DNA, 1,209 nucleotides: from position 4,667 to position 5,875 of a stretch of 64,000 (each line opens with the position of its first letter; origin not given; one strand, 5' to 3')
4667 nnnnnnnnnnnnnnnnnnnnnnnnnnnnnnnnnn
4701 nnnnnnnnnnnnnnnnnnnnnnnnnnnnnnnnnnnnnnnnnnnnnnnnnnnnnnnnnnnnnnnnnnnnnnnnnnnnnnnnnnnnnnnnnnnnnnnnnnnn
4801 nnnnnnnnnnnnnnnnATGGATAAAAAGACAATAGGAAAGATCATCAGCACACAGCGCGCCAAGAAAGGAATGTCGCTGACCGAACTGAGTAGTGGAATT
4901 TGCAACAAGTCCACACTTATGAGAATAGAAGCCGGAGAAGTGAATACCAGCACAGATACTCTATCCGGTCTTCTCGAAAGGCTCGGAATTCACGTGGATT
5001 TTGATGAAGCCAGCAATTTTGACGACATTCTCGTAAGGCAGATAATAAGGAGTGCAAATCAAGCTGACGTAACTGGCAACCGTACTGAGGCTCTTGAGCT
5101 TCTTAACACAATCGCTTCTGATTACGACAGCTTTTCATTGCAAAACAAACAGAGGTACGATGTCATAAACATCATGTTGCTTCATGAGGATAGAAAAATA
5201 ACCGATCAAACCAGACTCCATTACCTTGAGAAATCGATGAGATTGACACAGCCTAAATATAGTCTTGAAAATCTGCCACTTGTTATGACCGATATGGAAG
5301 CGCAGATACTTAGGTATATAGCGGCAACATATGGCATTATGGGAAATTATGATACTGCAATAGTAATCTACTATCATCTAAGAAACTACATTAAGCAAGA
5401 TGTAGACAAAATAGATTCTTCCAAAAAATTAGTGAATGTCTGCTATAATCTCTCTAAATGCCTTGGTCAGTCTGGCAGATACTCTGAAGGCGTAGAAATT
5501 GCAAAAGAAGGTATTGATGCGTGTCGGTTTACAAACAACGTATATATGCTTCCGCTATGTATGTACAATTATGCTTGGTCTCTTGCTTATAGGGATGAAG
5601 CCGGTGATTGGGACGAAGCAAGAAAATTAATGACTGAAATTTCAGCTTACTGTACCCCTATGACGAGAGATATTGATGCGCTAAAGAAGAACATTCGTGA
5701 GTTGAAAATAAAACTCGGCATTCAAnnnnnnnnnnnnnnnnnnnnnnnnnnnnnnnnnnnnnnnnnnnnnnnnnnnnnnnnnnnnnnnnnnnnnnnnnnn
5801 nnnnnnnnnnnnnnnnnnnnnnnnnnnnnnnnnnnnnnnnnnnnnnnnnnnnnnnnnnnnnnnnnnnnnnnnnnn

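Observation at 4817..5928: RNPP-like regulator with a convergent, 7-nt-overlapping secreted pre-peptide gene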

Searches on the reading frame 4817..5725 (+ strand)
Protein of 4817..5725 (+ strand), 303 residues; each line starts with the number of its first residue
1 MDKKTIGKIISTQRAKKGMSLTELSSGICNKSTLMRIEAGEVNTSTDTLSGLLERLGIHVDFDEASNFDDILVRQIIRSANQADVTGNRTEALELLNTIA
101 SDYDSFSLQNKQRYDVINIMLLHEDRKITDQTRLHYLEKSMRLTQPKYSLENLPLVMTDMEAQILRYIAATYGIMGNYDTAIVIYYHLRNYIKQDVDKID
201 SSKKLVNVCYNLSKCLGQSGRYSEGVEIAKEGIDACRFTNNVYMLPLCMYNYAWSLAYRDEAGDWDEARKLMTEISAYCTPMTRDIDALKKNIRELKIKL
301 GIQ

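Call 3: search_protein_families(library=pfam, proteins=[window:4817-5725:+], max_evalue=0.1)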
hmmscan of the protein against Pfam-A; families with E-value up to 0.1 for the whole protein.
window:4817-5725:+ (303 aa): 9 families
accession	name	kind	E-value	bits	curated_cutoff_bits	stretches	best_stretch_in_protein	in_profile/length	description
PF01381.28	HTH_3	-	6.6e-06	26.5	23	1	13-61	4-53/55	Helix-turn-helix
PF13424.12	TPR_12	-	0.00012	22.6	30.1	0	162-235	3-74/77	Tetratricopeptide repeat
PF07719.23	TPR_2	-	0.00038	20.8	27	0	207-231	2-26/34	Tetratricopeptide repeat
PF18768.7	RNPP_C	-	0.0017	18.3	26.5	1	159-250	76-165/213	RNPP family C-terminal domain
PF13174.12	TPR_6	-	0.003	18.6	26.3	0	249-275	3-26/33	Tetratricopeptide repeat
PF13181.12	TPR_8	-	0.0085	16.6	25.7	0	207-234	2-29/34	Tetratricopeptide repeat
PF21126.3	KATNA1_MIT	-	0.02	15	23.1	1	172-200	11-39/64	Katanin p60 subunit A1, MIT domain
PF14559.12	TPR_19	-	0.021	15.6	25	0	261-276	37-52/68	Tetratricopeptide repeat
PF13431.12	TPR_17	-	0.046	14.4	24.4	0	163-182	14-33/34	Tetratricopeptide repeat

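Call 4: search_protein_families(library=ncbifam, proteins=[window:4817-5725:+], max_evalue=0.1)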
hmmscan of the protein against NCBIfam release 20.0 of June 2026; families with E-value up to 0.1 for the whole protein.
window:4817-5725:+ (303 aa): 4 families
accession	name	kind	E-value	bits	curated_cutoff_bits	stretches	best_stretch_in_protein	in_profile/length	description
TIGR00270.2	TIGR00270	equivalog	0.018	14.9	110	1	8-59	78-130/159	multiprotein bridging factor aMBF1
NF006015.0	PRK08154.1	subfamily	0.02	14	204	1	5-92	30-122/314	anaerobic benzoate catabolism transcriptional regulator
NF040586.1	FxSxx_TPR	equivalog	0.023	13.1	300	1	168-277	520-626/830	FxSxx-COOH system tetratricopeptide repeat protein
NF046032.1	TransRegSlrRBacil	equivalog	0.029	14.5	250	1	6-65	2-61/149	HTH-type transcriptional regulator SlrR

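Call 6: find_homologous_proteins(query=window:4817-5725:+)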
Query window:4817-5725:+ (303 aa): 13 proteins with E <= 0.001 among 3697 candidates.
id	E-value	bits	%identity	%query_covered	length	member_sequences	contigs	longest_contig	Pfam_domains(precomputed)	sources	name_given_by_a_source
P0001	7.6e-197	670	100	100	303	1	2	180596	PF01381.29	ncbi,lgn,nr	ncbi:MAG: helix-turn-helix transcriptional regulator [Oscillospiraceae bacterium]|nr:helix-turn-heli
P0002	1.5e-133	463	70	100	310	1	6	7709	-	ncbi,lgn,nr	ncbi:MAG: helix-turn-helix domain-containing protein [Oscillospiraceae bacterium]|nr:helix-turn-heli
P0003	2.2e-125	436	67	100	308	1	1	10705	-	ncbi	-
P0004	4.4e-124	431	66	99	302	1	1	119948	PF01381.29,PF13424.13,PF18768.8,PF07719.24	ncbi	-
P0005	3.6e-119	415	63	100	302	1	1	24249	PF01381.29,PF13424.13,PF07719.24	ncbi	-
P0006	5.9e-119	415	66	94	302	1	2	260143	PF01381.29,PF18768.8,PF07719.24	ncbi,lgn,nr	ncbi:MAG: helix-turn-helix transcriptional regulator [Oscillospiraceae bacterium]|nr:helix-turn-heli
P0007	2.5e-112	393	61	99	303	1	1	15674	PF01381.29,PF18768.8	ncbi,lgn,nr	ncbi:MAG: helix-turn-helix domain-containing protein [Oscillospiraceae bacterium]|nr:helix-turn-heli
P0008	1.9e-111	390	64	94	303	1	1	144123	PF01381.29,PF13181.13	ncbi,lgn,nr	ncbi:MAG: helix-turn-helix domain-containing protein [Oscillospiraceae bacterium]|nr:helix-turn-heli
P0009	2.3e-111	390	62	95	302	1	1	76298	PF18768.8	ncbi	-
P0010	2.2e-102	360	56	98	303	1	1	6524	PF01381.29,PF18768.8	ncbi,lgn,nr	ncbi:MAG: helix-turn-helix domain-containing protein [Oscillospiraceae bacterium]|nr:helix-turn-heli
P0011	1.3e-89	318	52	98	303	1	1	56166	PF01381.29,PF18768.8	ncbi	-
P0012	1.6e-75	272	48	98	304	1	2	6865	PF01381.29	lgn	-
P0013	2.6e-75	271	46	98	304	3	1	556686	PF12844.14,PF01381.29,PF13560.13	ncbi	-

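Call 9: find_related_loci(query=A1, collection=genome_contigs, flank=5000)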
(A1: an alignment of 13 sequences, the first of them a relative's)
Query A1 (303 aa) in genome_contigs; peptide patterns used: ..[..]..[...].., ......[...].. (x = any residue, [..] = any of these).
28 stretches matched a pattern; 13 encode a relative of the query (tblastn E <= 1e-3); 13 distinct loci.
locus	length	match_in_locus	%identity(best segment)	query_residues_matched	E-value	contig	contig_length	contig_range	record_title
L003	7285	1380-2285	70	1-302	2e-144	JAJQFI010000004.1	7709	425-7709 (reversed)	MAG: Oscillospiraceae bacterium isolate MO.2_2 NODE_823_length_7709_cov_103.552391, whole genome shotgun sequence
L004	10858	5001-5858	66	1-286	8e-128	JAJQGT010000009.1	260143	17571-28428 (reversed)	MAG: Oscillospiraceae bacterium isolate U.3_2 NODE_3_length_260143_cov_41.894955, whole genome shotgun sequence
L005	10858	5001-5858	64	1-286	8e-120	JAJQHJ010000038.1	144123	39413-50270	MAG: Oscillospiraceae bacterium isolate U.5_2 NODE_6_length_144123_cov_34.922460, whole genome shotgun sequence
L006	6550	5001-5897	61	1-299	2e-113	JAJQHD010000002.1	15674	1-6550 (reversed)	MAG: Oscillospiraceae bacterium isolate U.4_5 NODE_486_length_15674_cov_37.830527, whole genome shotgun sequence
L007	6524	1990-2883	56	1-297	1e-111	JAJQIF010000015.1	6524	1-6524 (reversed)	MAG: Oscillospiraceae bacterium isolate U.9_1 NODE_636_length_6524_cov_15.468233, whole genome shotgun sequence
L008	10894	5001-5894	48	1-296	4e-89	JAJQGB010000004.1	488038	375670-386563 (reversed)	MAG: Oscillospiraceae bacterium isolate U.10_1 NODE_1_length_488038_cov_39.002019, whole genome shotgun sequence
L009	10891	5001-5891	46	1-296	6e-84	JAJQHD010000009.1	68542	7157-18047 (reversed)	MAG: Oscillospiraceae bacterium isolate U.4_5 NODE_39_length_68542_cov_39.372333, whole genome shotgun sequence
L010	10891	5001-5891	44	1-296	9e-83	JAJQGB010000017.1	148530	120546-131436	MAG: Oscillospiraceae bacterium isolate U.10_1 NODE_6_length_148530_cov_40.883738, whole genome shotgun sequence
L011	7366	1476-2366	44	1-296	8e-83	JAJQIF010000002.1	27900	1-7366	MAG: Oscillospiraceae bacterium isolate U.9_1 NODE_229_length_27900_cov_13.515030, whole genome shotgun sequence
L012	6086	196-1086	44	1-296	6e-83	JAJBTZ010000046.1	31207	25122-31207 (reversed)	MAG: Ruminococcus sp. isolate U_126910 U_126910=NODE_157_length_31207_cov_17.501380, whole genome shotgun sequence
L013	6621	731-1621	44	1-296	6e-83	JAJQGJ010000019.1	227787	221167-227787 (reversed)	MAG: Oscillospiraceae bacterium isolate U.11_4 NODE_4_length_227787_cov_57.604891, whole genome shotgun sequence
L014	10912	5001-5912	45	1-302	4e-82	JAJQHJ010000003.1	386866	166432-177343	MAG: Oscillospiraceae bacterium isolate U.5_2 NODE_1_length_386866_cov_33.971891, whole genome shotgun sequence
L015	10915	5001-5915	48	1-303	3e-89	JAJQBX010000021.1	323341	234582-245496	MAG: Oscillospiraceae bacterium isolate C.5_3 NODE_5_length_323341_cov_84.781212, whole genome shotgun sequence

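Call 16: search_solved_structures(query=A1, max_evalue=1)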
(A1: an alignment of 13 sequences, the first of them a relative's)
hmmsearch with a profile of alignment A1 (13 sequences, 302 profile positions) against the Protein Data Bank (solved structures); distinct sequences matched with E-value up to 1: 47.
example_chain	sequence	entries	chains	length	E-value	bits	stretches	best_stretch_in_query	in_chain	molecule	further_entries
2qfc_A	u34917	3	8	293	4.9e-11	45.5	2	1-76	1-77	PlcR protein | Transcriptional activator PlcR protein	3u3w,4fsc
8tac_A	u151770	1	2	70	1e-05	28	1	3-58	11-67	DBP48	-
5w4m_A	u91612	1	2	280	2.2e-05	27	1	2-105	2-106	Transcriptional regulator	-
5w4n_A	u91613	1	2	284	2.4e-05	26.8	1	2-105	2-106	Transcriptional regulator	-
4yv6_A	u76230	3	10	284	4e-05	26.1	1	2-105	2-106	Transcriptional regulator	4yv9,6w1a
8ezt_A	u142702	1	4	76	4.3e-05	26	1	1-64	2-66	HipB(Lp)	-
5a6c_A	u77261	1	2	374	0.00011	24.7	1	160-241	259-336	G-PROTEIN-SIGNALING MODULATOR 2, AFADIN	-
6hc2_A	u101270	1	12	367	0.00013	24.4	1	160-240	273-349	G-protein-signaling modulator 2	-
4jhr_A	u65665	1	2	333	0.00015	24.2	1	160-245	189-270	G-protein-signaling modulator 2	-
4g2v_A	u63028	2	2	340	0.00015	24.2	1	160-237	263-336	G-protein-signaling modulator 2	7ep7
3ro2_A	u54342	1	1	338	0.00015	24.2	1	160-237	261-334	G-protein-signaling modulator 2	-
3sf4_A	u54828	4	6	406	0.00019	23.9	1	160-240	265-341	G-protein-signaling modulator 2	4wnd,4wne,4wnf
4wng_A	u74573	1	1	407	0.00019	23.8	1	160-240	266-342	G-protein-signaling modulator 2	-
4pu3_D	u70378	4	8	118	0.00033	23.1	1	2-68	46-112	Toxin-antitoxin system antidote transcriptional repressor Xre family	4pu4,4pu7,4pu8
6hu8_A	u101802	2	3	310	0.00064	22.1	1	3-106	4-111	Transcriptional regulator ComR | Uncharacterized protein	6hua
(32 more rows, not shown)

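Call 18: find_related_loci(query=A1, collection=metagenome_contigs, flank=4000)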
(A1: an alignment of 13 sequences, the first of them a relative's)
Query A1 (303 aa) in metagenome_contigs; peptide patterns used: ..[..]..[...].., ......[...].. (x = any residue, [..] = any of these).
32 stretches matched a pattern, but none encodes a relative of the query by tblastn (E <= 1e-3).

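Call 19: predict_structure(alignment_id=A1)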
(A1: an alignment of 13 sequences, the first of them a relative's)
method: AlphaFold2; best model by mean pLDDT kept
length: 303 residues; sequences in the alignment: 13
mean_pLDDT: 89.8   pTM: 0.76
mean pLDDT of the five models: 89.8, 89.8, 89.3, 89.1, 88.7
residues with pLDDT >= 90: 200; 70-90: 86; 50-70: 15; < 50: 2
segments of 3 or more residues with pLDDT < 50: none
pLDDT, mean of each block of 10 residues (from residue 1): 79 91 85 83 73 81 60 91 89 94 89 94 94 97 91 86 95 97 97 84 94 97 97 96 95 96 94 92 91 94 83
secondary structure, 60 per line:
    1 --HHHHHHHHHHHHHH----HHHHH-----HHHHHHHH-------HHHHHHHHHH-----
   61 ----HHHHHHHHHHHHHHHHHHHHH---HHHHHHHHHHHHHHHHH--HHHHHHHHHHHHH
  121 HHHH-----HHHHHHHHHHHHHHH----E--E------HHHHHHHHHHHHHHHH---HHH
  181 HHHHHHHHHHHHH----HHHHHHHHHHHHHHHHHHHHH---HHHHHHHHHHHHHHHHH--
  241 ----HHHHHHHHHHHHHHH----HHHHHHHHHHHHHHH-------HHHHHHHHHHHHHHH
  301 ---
elements in order: H3-16 H21-25 H31-38 H46-55 H65-85 H89-105 H108-124 H130-144 H159-174 H178-193 H198-218 H222-238 H245-259 H264-278 H286-300

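Call 23: fold_search(model_id=the predicted structure, library=pdb)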
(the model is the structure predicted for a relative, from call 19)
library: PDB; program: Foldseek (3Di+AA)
matches with E <= 10: 1550; with E <= 0.001: 68
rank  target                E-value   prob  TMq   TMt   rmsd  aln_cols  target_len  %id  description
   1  3u3w_A                2.0e-08  1.00  0.49  0.52  11.1       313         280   20  Crystal Structure of Bacillus thuringiensis PlcR in complex with the peptide PapR7 and DNA (released 2013-01-09)
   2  2qfc_A                1.1e-07  1.00  0.55  0.58  13.4       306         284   19  Crystal Structure of Bacillus thuringiensis PlcR complexed with PapR (released 2007-11-06)
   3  4yv6_D                1.8e-05  1.00  0.46  0.50  10.9       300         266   16  X-ray crystal structure of Streptococcus dysgalactiae SHP pheromone receptor Rgg2 (released 2015-04-08)
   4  5w4n_A                2.2e-05  1.00  0.45  0.49  10.7       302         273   16  Crystal structure of Streptococcus dysgalactiae SHP pheromone receptor Rgg2(C45S) (released 2017-10-25)
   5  6hu8                  2.2e-05  1.00  0.44  0.45  10.3       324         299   16  Apo form of the competence regulator ComR from Streptococcus vestibularis (released 2019-10-23)
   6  4yv9_D                2.5e-05  1.00  0.46  0.51  10.9       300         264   16  X-ray crystal structure of Streptococcus dysgalactiae SHP pheromone receptor Rgg2 (released 2015-04-08)
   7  5w4n_B                2.9e-05  1.00  0.46  0.50  11.1       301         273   16  Crystal structure of Streptococcus dysgalactiae SHP pheromone receptor Rgg2(C45S) (released 2017-10-25)
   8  5juf                  3.3e-05  1.00  0.45  0.46  10.2       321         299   16  Crystal structure of the apo form of ComR from S. thermophilus. (released 2016-10-26)
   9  4yv9_C                3.4e-05  1.00  0.36  0.40  12.6       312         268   16  X-ray crystal structure of Streptococcus dysgalactiae SHP pheromone receptor Rgg2 (released 2015-04-08)
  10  5w4m_A                3.5e-05  1.00  0.46  0.51  10.5       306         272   15  Crystal structure of Streptococcus dysgalactiae SHP pheromone receptor Rgg2(C45S) (released 2017-10-25)
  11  4fsc_B                4.2e-05  1.00  0.50  0.56  11.8       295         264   18  Crystal Structure of Bacillus thuringiensis PlcR in its apo form (released 2013-03-13)
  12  5w4m_B                5.6e-05  1.00  0.43  0.46  10.8       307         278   16  Crystal structure of Streptococcus dysgalactiae SHP pheromone receptor Rgg2(C45S) (released 2017-10-25)
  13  4yv9_B                5.6e-05  1.00  0.34  0.37  12.6       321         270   16  X-ray crystal structure of Streptococcus dysgalactiae SHP pheromone receptor Rgg2 (released 2015-04-08)
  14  4fsc_A                5.8e-05  1.00  0.56  0.63  11.2       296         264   18  Crystal Structure of Bacillus thuringiensis PlcR in its apo form (released 2013-03-13)
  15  6qer_A                5.8e-05  1.00  0.50  0.51   9.7       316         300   16  Apo Form Of ComR From S. Thermophilus in space group C2 (released 2019-02-20)
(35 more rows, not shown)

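Call 39: search_protein_families(library=pfam, proteins=[L015:6372-7559:+, L015:7629-8519:+, L015:8684-9466:+, L005:6372-7319:+, L005:7336-8130:+, L005:8288-9127:+, L014:6499-7350:+, L014:7369-8181:+, L004:6358-6708:+, L010:6373-6561:+], max_evalue=0.01)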
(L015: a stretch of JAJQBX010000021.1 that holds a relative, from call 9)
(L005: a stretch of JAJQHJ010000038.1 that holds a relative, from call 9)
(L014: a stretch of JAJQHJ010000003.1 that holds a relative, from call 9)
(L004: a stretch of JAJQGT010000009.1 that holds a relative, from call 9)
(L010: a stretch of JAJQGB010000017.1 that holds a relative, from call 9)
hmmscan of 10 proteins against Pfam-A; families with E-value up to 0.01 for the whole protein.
L015:6372-7559:+ (396 aa): 2 families
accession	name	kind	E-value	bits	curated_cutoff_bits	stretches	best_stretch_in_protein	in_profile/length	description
PF13529.12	Peptidase_C39_2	-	7e-05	23.9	24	1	239-365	13-142/143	Peptidase_C39 like family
PF21391.3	tyr_de_CO2_C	-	0.0061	16.9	27.2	0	229-294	12-75/141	Tyrosine decarboxylase, C-terminal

L015:7629-8519:+ (297 aa): 5 families
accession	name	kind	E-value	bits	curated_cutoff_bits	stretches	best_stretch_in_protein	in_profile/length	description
PF00041.27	fn3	-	1e-06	29.3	25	1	222-293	8-80/84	Fibronectin type III domain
PF25814.1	fn3_SORL1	-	0.0007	20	27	1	230-285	17-72/90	SORL1-like, fn3 domain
PF01108.23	Tissue_fac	-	0.00085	19.6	27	1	214-285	20-99/107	Tissue factor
PF16656.11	Pur_ac_phosph_N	-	0.0019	19.1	30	1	228-292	12-89/93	Purple acid Phosphatase, N-terminal domain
PF25059.1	FN3_DSCAM-DSCAML_C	-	0.002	18.9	39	1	243-285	22-65/89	DSCAM/DSCAML C-terminal Fn3-like domain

L015:8684-9466:+ (261 aa): 0 families

L005:6372-7319:+ (316 aa): 1 family
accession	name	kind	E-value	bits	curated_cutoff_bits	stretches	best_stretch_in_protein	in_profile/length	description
PF01551.29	Peptidase_M23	-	2.3e-12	47.3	28.7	1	195-288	3-89/96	Peptidase family M23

L005:7336-8130:+ (265 aa): 0 families

L005:8288-9127:+ (280 aa): 0 families

L014:6499-7350:+ (284 aa): 2 families
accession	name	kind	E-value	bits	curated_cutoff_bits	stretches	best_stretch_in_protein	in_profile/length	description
PF13529.12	Peptidase_C39_2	-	1.2e-08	36.1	24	1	139-254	11-143/143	Peptidase_C39 like family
PF12385.14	Peptidase_C70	-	1.9e-06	28.3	19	1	141-256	17-126/141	Papain-like cysteine protease AvrRpt2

L014:7369-8181:+ (271 aa): 0 families

L004:6358-6708:+ (117 aa): 2 families
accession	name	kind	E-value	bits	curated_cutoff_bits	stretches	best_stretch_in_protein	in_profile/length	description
PF14599.11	zinc_ribbon_6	-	0.00035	20.9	27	0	34-53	39-58/59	Zinc-ribbon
PF23477.1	zf_Tbcl_2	-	0.0075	16.4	27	1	86-110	4-28/37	Probable treble clef zinc finger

L010:6373-6561:+ (63 aa): 0 families

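Call 41: find_encoding_contigs(protein=P0011, flank=3500, max_places=2)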
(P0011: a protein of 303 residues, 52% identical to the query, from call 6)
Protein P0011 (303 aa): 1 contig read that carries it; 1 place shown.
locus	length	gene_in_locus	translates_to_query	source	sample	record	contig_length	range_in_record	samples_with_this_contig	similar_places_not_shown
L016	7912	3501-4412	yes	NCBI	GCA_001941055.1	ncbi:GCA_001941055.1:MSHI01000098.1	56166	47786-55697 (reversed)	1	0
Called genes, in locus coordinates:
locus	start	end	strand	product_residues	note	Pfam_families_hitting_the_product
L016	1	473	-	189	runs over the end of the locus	PF13420:Acetyltransf_4, PF00583:Acetyltransf_1, PF13508:Acetyltransf_7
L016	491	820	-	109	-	-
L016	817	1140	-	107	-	PF02604:PhdYeFM_antitox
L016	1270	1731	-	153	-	-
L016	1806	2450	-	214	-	-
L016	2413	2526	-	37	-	-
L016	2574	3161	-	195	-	-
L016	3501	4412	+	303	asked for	PF01381:HTH_3, PF18768:RNPP_C (weak)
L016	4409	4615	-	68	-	-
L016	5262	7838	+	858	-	PF02687:FtsX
